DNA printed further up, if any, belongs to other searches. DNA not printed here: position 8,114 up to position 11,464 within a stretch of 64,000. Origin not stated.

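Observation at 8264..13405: Tandem paralogous beta-helix surface lipoproteins, one fused to Big_2 and a CBM9-like domain: possible endo-acting rhamnoglycan depolymerases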

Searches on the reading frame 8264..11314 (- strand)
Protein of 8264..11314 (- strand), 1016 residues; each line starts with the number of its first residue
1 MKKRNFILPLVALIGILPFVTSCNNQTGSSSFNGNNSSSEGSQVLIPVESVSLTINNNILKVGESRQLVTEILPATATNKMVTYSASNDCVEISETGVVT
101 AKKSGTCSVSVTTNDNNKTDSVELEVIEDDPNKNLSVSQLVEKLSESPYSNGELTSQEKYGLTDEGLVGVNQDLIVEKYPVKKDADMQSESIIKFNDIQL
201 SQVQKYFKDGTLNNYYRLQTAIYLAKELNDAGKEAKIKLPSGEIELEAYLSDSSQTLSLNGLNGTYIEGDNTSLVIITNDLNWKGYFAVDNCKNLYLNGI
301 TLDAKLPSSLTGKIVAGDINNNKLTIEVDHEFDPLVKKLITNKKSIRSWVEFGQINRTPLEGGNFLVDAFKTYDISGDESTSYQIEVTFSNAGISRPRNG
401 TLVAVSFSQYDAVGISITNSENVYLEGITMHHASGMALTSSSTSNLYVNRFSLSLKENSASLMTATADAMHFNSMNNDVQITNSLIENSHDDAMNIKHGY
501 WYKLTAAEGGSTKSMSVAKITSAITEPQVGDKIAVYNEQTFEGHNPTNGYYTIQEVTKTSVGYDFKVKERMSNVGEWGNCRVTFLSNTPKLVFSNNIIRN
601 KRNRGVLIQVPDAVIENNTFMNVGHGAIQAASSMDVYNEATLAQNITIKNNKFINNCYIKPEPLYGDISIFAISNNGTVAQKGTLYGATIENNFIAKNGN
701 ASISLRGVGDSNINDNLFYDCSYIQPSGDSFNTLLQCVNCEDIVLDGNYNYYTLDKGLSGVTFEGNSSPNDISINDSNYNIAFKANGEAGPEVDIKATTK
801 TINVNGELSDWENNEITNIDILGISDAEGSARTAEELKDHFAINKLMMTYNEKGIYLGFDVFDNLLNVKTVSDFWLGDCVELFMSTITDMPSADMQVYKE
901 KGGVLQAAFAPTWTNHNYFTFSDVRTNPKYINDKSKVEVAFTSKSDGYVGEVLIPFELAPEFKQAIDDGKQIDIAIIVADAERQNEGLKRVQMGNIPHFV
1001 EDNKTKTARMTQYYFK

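Call 5: search_protein_families(library=pfam, proteins=[window:8264-11314:-], max_evalue=1)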
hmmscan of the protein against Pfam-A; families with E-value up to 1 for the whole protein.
window:8264-11314:- (1016 aa): 6 families
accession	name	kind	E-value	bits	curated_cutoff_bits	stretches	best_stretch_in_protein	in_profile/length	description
PF02368.24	Big_2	-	4.1e-12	46.3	22.8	1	47-119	1-74/79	Bacterial Ig-like domain (group 2)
PF13229.12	Beta_helix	-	9.5e-05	22.5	25.9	2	584-657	73-138/158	Right handed beta helix region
PF21461.3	HL_N-beta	-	0.045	14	27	1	83-126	15-57/57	Hyaluronate lyase, N-terminal beta-sheet domain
PF22768.1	SPP1_Dit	-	0.1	13.2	25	0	761-807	12-58/97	Siphovirus-type tail component, C-terminal domain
PF00877.26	NLPC_P60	-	0.1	13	23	1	363-449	17-97/105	NlpC/P60 family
PF13037.11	DUF3898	-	0.14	12.8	25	0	221-267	11-57/90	Domain of unknown function (DUF3898)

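Call 9: search_solved_structures(query=window:8264-11314:-, max_evalue=1, show_alignments=2)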
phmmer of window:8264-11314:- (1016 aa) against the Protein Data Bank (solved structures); distinct sequences matched with E-value up to 1: 11.
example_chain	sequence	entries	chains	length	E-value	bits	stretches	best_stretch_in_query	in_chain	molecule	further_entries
9i4f_A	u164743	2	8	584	6e-24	87.6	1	240-657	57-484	Alpha-1,3-galactosidase PpaGal | Alpha-1,3-galactosidase B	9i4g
8pvs_A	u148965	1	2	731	3.9e-17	65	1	413-671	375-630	Alpha-1,3-galactosidase B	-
7jw4_A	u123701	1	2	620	2.1e-15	59.3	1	400-659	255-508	Glycoside hydrolase family 110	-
9beh_A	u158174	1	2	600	5e-15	58.1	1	413-749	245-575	GH110A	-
7jwf_A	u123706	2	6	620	1.4e-14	56.6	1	400-659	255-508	Glycoside hydrolase family 110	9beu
9bev_A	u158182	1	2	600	3.5e-14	55.3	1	413-749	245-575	GH110A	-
8yk3_A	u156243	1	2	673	5.9e-09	38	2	584-719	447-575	Alpha-galactosidase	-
8yk2_B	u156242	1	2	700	9.9e-09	37.2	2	584-719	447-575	Alpha-galactosidase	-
8yk1_A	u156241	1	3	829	1.1e-08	37.1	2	584-719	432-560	Alpha-galactosidase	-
7quz_AAA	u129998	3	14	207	4e-08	35.2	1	41-127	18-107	Beta-1,3-glucanase bglH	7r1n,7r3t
6n1a_A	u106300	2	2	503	0.34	12.3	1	45-129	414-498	Carbohydrate-binding protein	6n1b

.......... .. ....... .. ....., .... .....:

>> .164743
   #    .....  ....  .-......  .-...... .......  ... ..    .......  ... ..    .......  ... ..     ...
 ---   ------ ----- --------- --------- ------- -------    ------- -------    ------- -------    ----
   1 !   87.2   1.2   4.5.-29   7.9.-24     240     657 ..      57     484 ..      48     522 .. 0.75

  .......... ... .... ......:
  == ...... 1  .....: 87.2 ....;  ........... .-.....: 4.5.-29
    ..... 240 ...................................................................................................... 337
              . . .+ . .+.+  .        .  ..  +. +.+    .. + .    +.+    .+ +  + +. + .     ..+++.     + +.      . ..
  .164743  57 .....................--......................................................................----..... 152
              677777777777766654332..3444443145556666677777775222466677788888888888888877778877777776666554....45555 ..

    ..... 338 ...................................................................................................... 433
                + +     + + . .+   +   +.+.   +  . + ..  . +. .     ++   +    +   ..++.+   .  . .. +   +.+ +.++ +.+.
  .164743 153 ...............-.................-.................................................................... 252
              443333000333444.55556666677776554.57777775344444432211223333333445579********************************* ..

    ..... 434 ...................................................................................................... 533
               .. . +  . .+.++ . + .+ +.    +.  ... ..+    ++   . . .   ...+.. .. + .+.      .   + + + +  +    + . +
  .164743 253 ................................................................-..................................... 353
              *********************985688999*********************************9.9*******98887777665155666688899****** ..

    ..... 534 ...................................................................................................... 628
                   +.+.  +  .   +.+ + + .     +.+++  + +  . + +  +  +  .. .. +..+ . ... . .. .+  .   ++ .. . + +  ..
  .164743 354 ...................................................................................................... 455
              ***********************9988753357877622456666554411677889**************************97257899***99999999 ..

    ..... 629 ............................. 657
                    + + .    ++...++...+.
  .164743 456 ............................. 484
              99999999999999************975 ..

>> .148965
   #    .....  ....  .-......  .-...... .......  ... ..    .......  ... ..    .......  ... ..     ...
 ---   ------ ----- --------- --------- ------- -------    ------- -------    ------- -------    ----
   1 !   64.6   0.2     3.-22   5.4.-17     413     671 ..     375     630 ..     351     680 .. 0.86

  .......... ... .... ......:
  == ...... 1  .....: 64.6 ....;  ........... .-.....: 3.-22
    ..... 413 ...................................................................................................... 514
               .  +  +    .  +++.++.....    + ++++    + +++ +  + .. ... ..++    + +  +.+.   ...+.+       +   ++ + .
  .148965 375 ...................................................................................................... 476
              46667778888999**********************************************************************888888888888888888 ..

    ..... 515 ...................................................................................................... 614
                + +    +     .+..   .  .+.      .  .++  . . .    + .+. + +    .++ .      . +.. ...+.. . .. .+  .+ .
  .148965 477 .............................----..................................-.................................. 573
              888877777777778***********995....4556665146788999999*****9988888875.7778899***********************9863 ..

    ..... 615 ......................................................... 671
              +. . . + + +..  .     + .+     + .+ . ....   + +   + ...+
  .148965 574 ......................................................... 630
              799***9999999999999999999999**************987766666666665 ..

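Call 12: search_protein_families(library=ncbifam, proteins=[window:8264-11314:-], max_evalue=0.01)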
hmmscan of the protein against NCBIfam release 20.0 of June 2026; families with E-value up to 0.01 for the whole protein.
window:8264-11314:- (1016 aa): 0 families

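Call 15: find_homologous_proteins(query=window:8264-11314:-, max_evalue=0.00001)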
Query window:8264-11314:- (1016 aa): 77 proteins with E <= 0.00001 among 8000 candidates.
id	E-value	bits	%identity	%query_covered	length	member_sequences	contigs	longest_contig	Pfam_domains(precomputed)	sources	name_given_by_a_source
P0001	0.0e+0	2259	100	100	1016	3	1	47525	PF02368.25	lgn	-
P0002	0.0e+0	1494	67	100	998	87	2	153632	PF02368.25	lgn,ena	-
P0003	0.0e+0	1482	68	97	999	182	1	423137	PF02368.25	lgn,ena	-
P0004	0.0e+0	1405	62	100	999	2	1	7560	PF13229.13,PF06452.17,PF02368.25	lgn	-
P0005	0.0e+0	1393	61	100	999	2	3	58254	PF02368.25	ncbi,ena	-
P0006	0.0e+0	1316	60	96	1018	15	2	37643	PF02368.25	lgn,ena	-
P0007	0.0e+0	1314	59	96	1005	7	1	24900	PF06452.17,PF02368.25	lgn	-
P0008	0.0e+0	1309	59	100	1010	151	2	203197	PF06452.17,PF02368.25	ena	-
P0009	0.0e+0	1303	60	96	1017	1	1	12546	PF02368.25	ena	-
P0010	0.0e+0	1287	57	100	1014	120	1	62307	PF13229.13,PF06452.17,PF02368.25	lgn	-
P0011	0.0e+0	1282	57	100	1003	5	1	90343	PF06452.17,PF02368.25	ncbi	-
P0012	0.0e+0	1278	56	100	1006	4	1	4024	PF02368.25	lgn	-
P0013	0.0e+0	1277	58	95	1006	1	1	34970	PF02368.25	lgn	-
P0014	0.0e+0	1266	57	100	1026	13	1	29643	PF02368.25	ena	-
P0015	0.0e+0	1265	57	100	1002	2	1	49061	PF06452.17,PF02368.25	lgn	-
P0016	0.0e+0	1263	59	95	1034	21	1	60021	PF02368.25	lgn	-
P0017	0.0e+0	1260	57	100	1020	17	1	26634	PF06452.17,PF02368.25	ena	-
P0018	0.0e+0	1253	59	97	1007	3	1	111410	PF06452.17,PF02368.25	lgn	-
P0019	0.0e+0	1231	55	100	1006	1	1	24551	PF13229.13,PF02368.25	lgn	-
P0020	0.0e+0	1219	58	95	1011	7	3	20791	PF02368.25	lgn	-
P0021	0.0e+0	1214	55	96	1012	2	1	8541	PF02368.25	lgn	-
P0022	0.0e+0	1207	56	95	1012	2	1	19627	PF13229.13,PF02368.25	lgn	-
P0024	0.0e+0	1177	55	98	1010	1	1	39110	PF02368.25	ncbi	-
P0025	0.0e+0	1173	53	100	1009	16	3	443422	PF02368.25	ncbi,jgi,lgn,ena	-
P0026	0.0e+0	1173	55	99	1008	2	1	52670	PF02368.25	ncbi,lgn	-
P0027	0.0e+0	1147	51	100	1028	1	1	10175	PF02368.25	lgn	-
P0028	0.0e+0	1139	53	100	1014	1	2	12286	PF02368.25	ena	-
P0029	0.0e+0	1137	52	96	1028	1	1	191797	PF02368.25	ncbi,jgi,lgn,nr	ncbi:MAG: Ig-like domain-containing protein [Bacilli bacterium]|jgi:hypothetical protein|nr:Ig-like 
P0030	0.0e+0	1132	52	97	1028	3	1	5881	PF02368.25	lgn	-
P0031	0.0e+0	1123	53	95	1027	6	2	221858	PF13229.13,PF02368.25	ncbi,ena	-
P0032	0.0e+0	1119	52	100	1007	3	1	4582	PF02368.25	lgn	-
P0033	0.0e+0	1086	49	100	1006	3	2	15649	PF02368.25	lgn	-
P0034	0.0e+0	1034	48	100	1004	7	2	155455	PF13229.13,PF02368.25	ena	-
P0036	2.1e-294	998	47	100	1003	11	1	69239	PF02368.25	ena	-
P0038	2.2e-285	968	48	100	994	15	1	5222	PF02368.25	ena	-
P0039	3.5e-284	964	47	97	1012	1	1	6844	PF13229.13,PF02368.25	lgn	-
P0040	4.0e-281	954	47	98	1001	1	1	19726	PF02368.25,PF26918.1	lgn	-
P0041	3.7e-280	951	46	100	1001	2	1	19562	PF02368.25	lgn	-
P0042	6.0e-280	950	47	98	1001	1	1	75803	PF02368.25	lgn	-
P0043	1.6e-279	948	47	98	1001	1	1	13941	PF02368.25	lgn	-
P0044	3.4e-276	937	46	100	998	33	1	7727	PF13229.13,PF02368.25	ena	-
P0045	3.0e-274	931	46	98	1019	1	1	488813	PF02368.25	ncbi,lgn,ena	-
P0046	8.1e-271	920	46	97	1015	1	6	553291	PF02368.25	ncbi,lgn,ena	-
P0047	9.2e-264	896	44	96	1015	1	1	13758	PF06452.17,PF02368.25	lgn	-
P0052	1.6e-52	197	37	9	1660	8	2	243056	PF13306.13,PF26182.1,PF15780.12,PF25354.2,PF22359.3,PF02368.25,PF26918.1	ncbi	-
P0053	1.5e-50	191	41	7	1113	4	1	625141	PF21764.4,PF26182.1,PF21461.4,PF12799.14,PF02368.25,PF20578.5,PF26918.1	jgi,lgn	jgi:uncharacterized protein YjdB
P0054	1.7e-41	161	40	8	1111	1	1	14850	PF21764.4,PF07679.23,PF26182.1,PF21461.4,PF25354.2,PF16392.12,PF22359.3,PF02368.25,PF26918.1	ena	-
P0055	2.5e-40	157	35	11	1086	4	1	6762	PF21764.4,PF26182.1,PF22359.3,PF02368.25,PF23486.2,PF26918.1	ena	-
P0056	1.8e-36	144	35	11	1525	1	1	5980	PF21764.4,PF26182.1,PF22359.3,PF02368.25,PF26918.1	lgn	-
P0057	2.9e-30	123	34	11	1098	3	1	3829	PF13306.13,PF25354.2,PF00047.32,PF22359.3,PF02368.25,PF20578.5,PF06832.19,PF26918.1,PF21764.4,PF07679.23,PF26182.1,PF13927.13,PF21461.4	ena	-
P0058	7.8e-30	122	33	8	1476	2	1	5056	PF21764.4,PF26182.1,PF21461.4,PF22359.3,PF02368.25,PF06832.19,PF26918.1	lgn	-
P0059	5.3e-24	103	34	9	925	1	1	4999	PF07679.23,PF26182.1,PF13927.13,PF21461.4,PF25354.2,PF22359.3,PF02368.25,PF20578.5,PF06832.19,PF26918.1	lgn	-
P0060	6.7e-20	89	34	10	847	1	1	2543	PF19190.7,PF26182.1,PF13004.14,PF02368.25,PF20578.5,PF26918.1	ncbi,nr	ncbi:MAG: Ig-like domain-containing protein, partial [Bacteroidales bacterium]|nr:Ig-like domain-con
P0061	1.6e-19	88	41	8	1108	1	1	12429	PF13306.13,PF07686.24,PF25354.2,PF22359.3,PF02368.25,PF20578.5,PF13855.13,PF06832.19,PF26918.1,PF21764.4,PF07679.23,PF26182.1,PF12799.14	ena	-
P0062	3.4e-17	80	39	7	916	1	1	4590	PF21764.4,PF00150.25,PF26182.1,PF25354.2,PF22359.3,PF02368.25,PF26918.1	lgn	-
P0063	6.1e-17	79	31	10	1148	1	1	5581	PF21764.4,PF26182.1,PF00801.27,PF21461.4,PF25354.2,PF13629.13,PF16403.12,PF22359.3,PF02368.25,PF26918.1,PF13946.12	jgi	-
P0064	4.7e-16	76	36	11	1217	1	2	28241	PF26182.1,PF22359.3,PF02368.25,PF26918.1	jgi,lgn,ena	-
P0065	6.6e-16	76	47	5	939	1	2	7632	PF19127.7,PF13306.13,PF26182.1,PF23197.2,PF22359.3,PF01473.27,PF02368.25,PF13855.13,PF26918.1,PF19085.7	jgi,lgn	-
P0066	4.0e-15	73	37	8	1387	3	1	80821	PF21764.4,PF26182.1,PF21461.4,PF22359.3,PF02368.25,PF26918.1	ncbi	-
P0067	1.7e-13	68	43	9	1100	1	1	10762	PF13306.13,PF26182.1,PF21461.4,PF02368.25,PF13855.13,PF26918.1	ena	-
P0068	1.1e-12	65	40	11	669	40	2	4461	PF26182.1,PF21461.4,PF25354.2,PF22359.3,PF02368.25,PF26918.1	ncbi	-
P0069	7.2e-11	59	31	7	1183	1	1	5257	PF21764.4,PF26182.1,PF07963.18,PF21461.4,PF22359.3,PF02368.25,PF26918.1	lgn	-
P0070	1.1e-10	59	31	10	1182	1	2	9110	PF26182.1,PF07963.18,PF02369.23,PF21461.4,PF22359.3,PF02368.25,PF20578.5,PF26918.1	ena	-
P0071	6.5e-9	53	33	12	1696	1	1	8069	PF21764.4,PF00431.27,PF13306.13,PF26182.1,PF22359.3,PF02368.25,PF20578.5,PF13855.13,PF26918.1,PF13946.12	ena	-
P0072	3.8e-8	50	38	8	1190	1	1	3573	PF21764.4,PF07679.23,PF26182.1,PF21461.4,PF25354.2,PF22359.3,PF02368.25,PF20578.5,PF26918.1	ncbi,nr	ncbi:MAG: hypothetical protein E7211_19590, partial [Clostridium lundense]|nr:hypothetical protein [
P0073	2.9e-7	47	25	27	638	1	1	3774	PF13229.13,PF23764.2,PF23763.3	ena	-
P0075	4.1e-7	47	41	7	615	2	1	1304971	PF02368.25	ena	-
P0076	1.3e-6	45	32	10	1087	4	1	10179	PF02368.25,PF00041.28,PF00082.28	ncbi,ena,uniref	ncbi:unannotated protein [freshwater metagenome]|uniref:Unannotated protein n=1 Tax=freshwater metag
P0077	3.1e-6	44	28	9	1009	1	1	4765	PF21764.4,PF26182.1,PF00404.25,PF07523.19,PF21461.4,PF25354.2,PF22359.3,PF02368.25,PF26918.1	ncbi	-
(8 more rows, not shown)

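Call 22: find_encoding_contigs(protein=P0001, flank=2000, max_places=3)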
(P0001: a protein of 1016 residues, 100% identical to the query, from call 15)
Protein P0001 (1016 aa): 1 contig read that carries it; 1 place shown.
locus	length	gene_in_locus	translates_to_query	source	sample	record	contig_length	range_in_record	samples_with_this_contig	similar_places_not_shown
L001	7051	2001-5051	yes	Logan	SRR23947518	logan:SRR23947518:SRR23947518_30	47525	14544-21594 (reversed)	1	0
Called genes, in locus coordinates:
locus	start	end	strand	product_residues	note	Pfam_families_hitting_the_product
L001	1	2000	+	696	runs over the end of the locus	PF13229:Beta_helix (faint)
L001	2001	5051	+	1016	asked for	PF02368:Big_2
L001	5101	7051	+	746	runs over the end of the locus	PF02368:Big_2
